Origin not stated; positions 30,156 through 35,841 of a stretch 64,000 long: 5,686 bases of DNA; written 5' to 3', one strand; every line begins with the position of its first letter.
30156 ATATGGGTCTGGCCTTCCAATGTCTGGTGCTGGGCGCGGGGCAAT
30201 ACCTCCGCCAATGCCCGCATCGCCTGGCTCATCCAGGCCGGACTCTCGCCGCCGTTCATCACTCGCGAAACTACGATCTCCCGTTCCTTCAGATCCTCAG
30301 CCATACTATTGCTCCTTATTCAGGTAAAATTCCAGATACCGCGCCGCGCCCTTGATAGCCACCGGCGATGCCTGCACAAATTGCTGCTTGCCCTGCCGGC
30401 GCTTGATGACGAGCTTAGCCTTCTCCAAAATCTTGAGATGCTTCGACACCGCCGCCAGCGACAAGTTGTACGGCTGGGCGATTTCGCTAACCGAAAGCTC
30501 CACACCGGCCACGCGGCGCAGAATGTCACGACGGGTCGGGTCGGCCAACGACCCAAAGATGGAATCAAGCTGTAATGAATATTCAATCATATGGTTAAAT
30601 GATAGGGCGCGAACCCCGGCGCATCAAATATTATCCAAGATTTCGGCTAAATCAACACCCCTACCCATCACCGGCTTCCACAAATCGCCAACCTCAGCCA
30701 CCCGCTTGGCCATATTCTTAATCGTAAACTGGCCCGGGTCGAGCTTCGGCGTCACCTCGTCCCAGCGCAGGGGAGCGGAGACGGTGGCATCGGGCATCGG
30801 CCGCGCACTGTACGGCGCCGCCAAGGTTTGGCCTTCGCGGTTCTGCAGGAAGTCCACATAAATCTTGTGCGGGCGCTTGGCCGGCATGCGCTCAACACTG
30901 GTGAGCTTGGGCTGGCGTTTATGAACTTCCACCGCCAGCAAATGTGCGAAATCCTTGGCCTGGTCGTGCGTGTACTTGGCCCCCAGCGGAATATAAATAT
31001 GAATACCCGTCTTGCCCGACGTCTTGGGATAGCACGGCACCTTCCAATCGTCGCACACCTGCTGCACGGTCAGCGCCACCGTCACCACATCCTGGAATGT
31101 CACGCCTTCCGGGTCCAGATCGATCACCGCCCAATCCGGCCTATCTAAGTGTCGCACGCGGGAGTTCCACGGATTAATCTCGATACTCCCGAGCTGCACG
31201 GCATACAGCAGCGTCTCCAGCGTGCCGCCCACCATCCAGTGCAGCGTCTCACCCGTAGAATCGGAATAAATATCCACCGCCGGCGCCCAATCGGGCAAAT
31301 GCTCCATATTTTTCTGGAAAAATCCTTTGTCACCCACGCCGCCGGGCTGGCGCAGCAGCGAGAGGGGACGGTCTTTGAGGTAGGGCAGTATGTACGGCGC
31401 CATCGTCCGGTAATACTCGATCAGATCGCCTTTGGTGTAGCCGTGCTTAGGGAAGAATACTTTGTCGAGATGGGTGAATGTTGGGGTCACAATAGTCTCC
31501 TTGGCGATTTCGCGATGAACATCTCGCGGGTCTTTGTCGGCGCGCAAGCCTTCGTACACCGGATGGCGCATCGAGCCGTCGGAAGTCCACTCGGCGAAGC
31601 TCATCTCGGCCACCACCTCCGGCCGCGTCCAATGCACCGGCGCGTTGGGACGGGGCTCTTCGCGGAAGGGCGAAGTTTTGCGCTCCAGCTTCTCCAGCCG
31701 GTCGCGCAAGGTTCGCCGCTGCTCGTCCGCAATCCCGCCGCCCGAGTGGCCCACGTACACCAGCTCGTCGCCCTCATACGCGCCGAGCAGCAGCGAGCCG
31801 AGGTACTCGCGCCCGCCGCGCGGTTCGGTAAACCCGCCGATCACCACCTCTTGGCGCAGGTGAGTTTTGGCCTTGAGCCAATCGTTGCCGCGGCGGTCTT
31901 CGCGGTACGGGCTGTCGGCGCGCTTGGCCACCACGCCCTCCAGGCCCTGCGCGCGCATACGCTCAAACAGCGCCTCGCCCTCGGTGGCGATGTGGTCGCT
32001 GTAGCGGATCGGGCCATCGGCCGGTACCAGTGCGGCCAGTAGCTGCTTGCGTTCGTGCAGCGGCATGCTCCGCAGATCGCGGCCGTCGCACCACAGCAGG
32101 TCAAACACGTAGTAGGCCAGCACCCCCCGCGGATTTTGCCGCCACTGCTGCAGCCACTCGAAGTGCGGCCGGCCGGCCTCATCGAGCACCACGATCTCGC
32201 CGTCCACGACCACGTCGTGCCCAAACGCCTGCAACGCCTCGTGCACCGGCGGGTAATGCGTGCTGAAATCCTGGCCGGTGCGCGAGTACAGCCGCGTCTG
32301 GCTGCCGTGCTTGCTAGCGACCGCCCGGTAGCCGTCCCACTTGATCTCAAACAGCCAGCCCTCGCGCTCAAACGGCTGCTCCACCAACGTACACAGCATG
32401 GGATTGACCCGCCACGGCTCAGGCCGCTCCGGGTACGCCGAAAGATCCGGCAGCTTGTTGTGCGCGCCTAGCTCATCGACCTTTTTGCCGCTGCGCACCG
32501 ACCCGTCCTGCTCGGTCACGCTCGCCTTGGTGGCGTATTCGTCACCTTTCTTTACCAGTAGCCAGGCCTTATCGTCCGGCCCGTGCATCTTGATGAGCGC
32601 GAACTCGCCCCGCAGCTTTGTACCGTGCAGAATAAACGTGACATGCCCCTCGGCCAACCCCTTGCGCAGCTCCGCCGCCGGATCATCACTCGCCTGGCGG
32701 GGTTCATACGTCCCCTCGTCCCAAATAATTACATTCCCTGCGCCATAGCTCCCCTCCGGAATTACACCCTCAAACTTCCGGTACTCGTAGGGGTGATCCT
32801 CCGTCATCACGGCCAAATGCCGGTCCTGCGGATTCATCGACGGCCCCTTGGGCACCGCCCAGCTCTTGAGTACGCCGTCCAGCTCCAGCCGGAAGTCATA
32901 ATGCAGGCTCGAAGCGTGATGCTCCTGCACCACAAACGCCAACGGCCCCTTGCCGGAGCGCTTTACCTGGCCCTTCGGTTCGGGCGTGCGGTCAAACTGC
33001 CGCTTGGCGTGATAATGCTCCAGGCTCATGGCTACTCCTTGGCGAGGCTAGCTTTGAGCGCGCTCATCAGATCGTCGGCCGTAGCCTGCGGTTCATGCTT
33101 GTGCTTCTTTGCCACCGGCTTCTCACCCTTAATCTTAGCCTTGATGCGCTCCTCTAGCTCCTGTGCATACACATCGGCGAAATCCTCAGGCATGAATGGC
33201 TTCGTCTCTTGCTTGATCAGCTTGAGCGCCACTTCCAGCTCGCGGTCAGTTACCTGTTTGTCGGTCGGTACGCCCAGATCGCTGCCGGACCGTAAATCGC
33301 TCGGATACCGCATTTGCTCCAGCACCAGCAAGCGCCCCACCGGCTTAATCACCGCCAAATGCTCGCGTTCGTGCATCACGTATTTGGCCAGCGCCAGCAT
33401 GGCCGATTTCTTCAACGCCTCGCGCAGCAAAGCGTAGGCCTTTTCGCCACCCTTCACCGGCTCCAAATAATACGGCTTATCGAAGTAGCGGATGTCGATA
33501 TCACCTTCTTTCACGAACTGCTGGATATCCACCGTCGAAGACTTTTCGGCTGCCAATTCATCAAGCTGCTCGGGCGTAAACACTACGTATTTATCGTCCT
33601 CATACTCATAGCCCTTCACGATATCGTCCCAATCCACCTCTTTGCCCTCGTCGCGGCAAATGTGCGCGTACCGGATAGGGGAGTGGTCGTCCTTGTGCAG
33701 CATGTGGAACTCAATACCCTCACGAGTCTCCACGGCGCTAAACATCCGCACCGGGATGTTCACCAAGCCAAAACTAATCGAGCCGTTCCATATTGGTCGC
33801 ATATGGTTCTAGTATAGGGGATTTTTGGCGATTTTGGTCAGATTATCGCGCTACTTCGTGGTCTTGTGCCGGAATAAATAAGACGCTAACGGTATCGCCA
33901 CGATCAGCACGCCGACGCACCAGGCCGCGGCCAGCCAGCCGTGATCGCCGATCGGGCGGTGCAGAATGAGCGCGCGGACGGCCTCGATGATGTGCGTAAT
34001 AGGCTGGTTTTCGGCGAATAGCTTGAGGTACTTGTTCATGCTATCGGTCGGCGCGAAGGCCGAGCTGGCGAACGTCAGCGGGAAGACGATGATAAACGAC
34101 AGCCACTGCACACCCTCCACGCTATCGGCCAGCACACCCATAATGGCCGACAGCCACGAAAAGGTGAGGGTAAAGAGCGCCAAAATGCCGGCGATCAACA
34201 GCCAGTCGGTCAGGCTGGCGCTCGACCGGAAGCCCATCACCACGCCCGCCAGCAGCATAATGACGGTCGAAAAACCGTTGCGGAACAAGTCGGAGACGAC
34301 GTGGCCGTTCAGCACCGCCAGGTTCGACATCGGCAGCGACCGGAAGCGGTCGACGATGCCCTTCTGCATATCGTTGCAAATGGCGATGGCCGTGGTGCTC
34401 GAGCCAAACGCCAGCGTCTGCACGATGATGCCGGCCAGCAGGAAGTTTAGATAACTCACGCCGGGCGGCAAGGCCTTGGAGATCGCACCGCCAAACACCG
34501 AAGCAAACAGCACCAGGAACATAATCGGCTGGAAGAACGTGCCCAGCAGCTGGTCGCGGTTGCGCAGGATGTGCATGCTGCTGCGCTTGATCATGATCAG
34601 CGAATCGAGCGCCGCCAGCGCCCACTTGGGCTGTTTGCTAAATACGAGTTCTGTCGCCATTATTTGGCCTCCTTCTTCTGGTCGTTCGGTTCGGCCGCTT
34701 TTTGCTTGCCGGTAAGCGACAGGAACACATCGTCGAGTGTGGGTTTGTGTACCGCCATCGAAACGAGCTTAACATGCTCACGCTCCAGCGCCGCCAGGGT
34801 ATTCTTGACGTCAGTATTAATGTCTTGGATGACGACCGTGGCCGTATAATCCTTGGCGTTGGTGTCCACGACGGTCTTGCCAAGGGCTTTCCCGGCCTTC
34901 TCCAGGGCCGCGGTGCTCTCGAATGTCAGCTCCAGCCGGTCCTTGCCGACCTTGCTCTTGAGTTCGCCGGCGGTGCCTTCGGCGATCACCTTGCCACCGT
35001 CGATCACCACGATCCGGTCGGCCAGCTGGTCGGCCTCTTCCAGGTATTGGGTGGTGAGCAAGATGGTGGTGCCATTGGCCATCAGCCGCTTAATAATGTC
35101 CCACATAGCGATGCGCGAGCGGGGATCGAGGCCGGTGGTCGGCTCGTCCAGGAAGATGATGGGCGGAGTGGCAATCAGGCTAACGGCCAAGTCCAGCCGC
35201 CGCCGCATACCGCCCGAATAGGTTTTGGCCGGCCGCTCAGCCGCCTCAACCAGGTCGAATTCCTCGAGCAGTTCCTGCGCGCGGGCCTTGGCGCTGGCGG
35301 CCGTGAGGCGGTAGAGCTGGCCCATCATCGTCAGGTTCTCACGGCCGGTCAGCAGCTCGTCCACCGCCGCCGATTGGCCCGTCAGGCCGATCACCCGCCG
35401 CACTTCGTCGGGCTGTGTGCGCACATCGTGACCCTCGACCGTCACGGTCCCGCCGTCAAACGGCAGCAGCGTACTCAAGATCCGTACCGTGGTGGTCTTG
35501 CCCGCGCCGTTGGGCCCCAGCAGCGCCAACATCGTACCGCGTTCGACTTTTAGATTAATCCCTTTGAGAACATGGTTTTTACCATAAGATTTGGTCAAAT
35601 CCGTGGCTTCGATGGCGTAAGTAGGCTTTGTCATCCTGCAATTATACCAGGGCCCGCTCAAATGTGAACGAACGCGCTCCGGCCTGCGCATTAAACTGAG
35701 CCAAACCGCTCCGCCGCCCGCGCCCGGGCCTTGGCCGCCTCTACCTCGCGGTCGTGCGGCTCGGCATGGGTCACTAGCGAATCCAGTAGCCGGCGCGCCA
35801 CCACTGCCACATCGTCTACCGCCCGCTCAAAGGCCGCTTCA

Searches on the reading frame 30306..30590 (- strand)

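Call 105: search_protein_families(library=pfam, proteins=[window:30306-30590:-], max_evalue=0.001)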
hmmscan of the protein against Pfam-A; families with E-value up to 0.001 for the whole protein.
window:30306-30590:- (94 aa): 5 families
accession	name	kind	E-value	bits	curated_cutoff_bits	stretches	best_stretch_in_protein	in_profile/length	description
PF12840.13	HTH_20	-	2e-13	50.5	27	1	15-61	1-48/51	Helix-turn-helix domain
PF01022.26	HTH_5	-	1.4e-10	41.3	22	1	17-63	1-47/47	Bacterial regulatory protein, arsR family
PF12802.13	MarR_2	-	6.2e-05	23.5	27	1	20-67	7-56/61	MarR family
PF08279.18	HTH_11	-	0.0002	21.6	25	1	21-67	3-51/55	HTH domain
PF13412.12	HTH_24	-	0.00059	19.8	21.9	0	17-61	2-47/48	Winged helix-turn-helix DNA-binding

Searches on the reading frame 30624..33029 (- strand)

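Call 105: search_protein_families(library=pfam, proteins=[window:30624-33029:-], max_evalue=0.001)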
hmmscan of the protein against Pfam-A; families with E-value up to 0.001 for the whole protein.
window:30624-33029:- (801 aa): 5 families
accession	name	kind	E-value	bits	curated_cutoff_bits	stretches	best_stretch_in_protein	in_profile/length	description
PF21686.3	LigD_Prim-Pol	-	1.3e-86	290.7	27.4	1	532-784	1-254/254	LigD, primase-polymerase domain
PF13298.12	LigD_N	-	1.7e-44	150.8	31.1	1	35-147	1-107/107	DNA Ligase D 3'-phosphoesterase domain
PF01068.26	DNA_ligase_A_M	-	1.2e-35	123.5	26.2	1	210-388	1-204/204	ATP dependent DNA ligase domain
PF04679.21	DNA_ligase_A_C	-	1.4e-29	102.8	27.5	1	407-499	2-94/94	ATP dependent DNA ligase C terminal region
PF09414.15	RNA_ligase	-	6.2e-05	23.7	27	1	225-388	3-171/171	RNA ligase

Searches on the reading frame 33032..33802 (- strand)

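Call 105: search_protein_families(library=pfam, proteins=[window:33032-33802:-], max_evalue=0.001)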
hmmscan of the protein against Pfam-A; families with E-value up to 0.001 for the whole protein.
window:33032-33802:- (256 aa): 1 family
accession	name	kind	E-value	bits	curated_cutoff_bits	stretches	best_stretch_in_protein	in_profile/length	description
PF02735.22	Ku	-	2.8e-53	181.1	25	1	10-190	1-189/190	Ku70/Ku80 beta-barrel domain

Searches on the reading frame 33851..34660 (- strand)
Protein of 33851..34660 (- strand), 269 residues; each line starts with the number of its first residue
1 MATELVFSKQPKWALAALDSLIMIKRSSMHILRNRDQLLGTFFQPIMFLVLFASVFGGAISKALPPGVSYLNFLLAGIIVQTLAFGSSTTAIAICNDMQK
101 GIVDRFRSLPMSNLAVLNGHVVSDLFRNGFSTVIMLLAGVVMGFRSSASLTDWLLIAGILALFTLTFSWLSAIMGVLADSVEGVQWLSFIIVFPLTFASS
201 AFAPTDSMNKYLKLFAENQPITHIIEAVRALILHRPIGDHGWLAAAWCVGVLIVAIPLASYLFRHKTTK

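Call 105: search_protein_families(library=pfam, proteins=[window:33851-34660:-], max_evalue=0.001)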
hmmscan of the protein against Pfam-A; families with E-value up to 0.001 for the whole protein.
window:33851-34660:- (269 aa): 2 families
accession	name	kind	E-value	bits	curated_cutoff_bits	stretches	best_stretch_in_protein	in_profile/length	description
PF01061.29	ABC2_membrane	-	6.9e-29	101.3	26.9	1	22-232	5-210/211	ABC-2 type transporter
PF12698.13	ABC2_membrane_3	-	6e-13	49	31.6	1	69-256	159-342/347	ABC-2 family transporter protein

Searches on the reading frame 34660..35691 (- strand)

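Call 105: search_protein_families(library=pfam, proteins=[window:34660-35691:-], max_evalue=0.001)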
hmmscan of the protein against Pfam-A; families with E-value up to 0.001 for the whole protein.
window:34660-35691:- (343 aa): 4 families
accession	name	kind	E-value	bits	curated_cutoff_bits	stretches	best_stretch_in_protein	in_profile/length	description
PF00005.33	ABC_tran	-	1.5e-31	110.3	25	1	42-186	1-137/137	ABC transporter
PF13304.12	AAA_21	-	1.9e-13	51.6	27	1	149-215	229-298/304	AAA domain, putative AbiEii toxin, Type IV TA system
PF13732.12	DrrA1-3_C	-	2e-09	38.5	27.4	1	239-326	1-80/81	ATP-binding protein DrrA1-3-like, C-terminal domain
PF13191.12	AAA_16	-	0.00048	21.1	32.6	0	51-184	21-141/167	AAA ATPase domain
